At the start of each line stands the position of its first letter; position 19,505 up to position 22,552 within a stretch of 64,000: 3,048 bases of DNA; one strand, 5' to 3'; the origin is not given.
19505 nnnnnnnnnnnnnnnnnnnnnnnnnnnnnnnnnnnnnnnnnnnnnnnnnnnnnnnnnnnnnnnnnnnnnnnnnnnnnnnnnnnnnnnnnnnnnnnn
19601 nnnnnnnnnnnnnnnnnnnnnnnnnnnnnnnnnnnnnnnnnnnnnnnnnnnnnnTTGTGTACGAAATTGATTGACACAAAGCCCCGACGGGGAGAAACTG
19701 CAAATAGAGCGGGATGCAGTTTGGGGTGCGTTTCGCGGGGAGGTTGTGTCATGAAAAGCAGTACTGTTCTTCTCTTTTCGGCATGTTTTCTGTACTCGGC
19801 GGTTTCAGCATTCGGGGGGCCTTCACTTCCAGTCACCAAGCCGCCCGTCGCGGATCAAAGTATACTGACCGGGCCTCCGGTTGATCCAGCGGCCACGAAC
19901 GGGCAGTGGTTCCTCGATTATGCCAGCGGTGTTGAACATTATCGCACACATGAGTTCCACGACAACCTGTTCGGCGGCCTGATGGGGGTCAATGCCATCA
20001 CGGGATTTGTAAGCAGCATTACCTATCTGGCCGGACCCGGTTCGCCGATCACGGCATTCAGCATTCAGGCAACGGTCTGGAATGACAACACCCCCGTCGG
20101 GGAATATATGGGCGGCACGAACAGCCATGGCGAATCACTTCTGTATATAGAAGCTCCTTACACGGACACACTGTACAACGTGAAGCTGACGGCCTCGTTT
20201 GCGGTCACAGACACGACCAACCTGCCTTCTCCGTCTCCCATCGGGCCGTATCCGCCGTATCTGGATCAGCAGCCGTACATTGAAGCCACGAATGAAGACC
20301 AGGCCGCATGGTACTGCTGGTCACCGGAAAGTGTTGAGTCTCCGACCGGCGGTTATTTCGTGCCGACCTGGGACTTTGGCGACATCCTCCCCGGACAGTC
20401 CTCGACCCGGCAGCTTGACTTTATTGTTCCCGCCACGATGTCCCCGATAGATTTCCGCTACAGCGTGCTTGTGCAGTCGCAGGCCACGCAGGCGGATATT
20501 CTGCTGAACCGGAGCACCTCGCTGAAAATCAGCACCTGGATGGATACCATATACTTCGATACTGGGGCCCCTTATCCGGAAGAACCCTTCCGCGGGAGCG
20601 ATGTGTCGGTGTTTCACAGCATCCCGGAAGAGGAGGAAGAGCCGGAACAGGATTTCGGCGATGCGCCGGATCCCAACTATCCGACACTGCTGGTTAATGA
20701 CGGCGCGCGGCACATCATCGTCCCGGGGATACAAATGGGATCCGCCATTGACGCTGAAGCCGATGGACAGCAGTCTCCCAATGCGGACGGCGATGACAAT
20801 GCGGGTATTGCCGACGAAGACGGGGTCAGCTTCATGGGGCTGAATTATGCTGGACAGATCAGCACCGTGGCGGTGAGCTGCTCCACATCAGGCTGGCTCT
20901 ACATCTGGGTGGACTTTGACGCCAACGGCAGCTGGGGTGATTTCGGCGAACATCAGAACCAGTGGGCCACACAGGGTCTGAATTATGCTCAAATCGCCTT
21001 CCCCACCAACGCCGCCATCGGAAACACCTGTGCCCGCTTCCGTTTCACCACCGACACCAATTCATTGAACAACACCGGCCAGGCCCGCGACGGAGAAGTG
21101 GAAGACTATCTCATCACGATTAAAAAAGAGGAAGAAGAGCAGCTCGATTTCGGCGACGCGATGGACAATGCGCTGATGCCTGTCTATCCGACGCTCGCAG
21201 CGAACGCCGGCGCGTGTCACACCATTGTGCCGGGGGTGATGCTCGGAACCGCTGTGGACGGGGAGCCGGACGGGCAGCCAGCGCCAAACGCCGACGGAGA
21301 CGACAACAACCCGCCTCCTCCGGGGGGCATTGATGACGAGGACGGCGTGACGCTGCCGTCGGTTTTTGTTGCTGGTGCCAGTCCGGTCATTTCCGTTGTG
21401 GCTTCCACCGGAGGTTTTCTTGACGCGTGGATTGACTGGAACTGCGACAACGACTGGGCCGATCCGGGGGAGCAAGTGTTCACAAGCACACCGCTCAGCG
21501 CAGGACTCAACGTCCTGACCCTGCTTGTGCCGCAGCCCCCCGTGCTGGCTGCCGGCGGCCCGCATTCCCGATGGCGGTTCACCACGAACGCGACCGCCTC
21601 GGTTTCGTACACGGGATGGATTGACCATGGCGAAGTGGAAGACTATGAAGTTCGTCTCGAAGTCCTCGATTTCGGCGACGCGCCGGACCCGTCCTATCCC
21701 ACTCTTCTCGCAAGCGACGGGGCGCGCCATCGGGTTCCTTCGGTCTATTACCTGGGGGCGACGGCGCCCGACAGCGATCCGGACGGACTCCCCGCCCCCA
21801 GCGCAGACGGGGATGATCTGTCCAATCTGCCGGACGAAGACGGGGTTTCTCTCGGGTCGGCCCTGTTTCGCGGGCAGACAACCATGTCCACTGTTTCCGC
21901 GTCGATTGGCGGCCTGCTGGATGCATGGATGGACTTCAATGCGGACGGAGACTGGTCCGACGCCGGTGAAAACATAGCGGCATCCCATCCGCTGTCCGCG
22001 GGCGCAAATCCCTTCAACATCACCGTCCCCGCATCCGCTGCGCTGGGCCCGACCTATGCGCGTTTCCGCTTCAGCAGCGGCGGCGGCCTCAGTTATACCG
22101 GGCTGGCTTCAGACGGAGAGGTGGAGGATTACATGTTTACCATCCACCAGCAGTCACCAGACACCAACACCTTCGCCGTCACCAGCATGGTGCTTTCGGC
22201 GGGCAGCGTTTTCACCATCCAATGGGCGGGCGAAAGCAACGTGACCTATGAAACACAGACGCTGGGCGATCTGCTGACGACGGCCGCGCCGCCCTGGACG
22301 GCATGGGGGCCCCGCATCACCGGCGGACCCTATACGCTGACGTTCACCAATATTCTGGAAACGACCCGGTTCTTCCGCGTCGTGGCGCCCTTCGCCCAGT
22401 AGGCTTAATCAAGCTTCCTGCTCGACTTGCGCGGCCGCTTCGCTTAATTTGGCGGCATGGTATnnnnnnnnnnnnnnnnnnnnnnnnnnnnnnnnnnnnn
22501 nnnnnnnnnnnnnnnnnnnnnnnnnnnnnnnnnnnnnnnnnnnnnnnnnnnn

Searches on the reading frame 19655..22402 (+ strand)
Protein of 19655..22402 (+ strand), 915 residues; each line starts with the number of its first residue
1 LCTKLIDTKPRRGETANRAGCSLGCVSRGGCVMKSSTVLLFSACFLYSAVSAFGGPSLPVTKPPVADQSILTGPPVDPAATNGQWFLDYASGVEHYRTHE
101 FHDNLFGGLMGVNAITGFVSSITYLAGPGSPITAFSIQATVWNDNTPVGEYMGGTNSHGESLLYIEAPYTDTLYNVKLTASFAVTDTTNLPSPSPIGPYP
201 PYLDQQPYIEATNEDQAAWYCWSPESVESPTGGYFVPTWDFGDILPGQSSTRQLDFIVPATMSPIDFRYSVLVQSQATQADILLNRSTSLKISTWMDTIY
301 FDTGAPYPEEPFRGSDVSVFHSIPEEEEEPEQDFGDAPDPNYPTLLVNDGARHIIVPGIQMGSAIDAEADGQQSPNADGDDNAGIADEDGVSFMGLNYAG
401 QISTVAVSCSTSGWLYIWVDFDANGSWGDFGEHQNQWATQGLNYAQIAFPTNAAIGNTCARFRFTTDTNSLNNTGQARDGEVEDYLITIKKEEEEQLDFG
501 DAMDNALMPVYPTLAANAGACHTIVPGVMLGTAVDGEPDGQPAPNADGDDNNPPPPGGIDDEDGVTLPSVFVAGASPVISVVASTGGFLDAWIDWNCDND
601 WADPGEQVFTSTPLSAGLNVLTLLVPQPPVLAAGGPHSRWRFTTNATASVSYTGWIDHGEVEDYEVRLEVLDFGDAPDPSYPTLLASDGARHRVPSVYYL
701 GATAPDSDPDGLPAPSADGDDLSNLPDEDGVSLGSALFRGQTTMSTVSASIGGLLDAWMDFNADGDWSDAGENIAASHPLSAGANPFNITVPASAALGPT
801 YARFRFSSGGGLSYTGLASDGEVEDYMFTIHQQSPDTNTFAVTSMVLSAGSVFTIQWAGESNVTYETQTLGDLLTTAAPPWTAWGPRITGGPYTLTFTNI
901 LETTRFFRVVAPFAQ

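Call 94: search_protein_families(library=pfam, proteins=[window:19655-22402:+], max_evalue=0.00001)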
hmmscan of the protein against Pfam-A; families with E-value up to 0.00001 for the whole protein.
window:19655-22402:+ (915 aa): 1 family
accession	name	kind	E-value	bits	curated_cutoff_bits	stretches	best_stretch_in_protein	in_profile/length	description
PF20009.4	GEVED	-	2.1e-39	134.6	24.4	3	756-828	3-77/78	GEVED domain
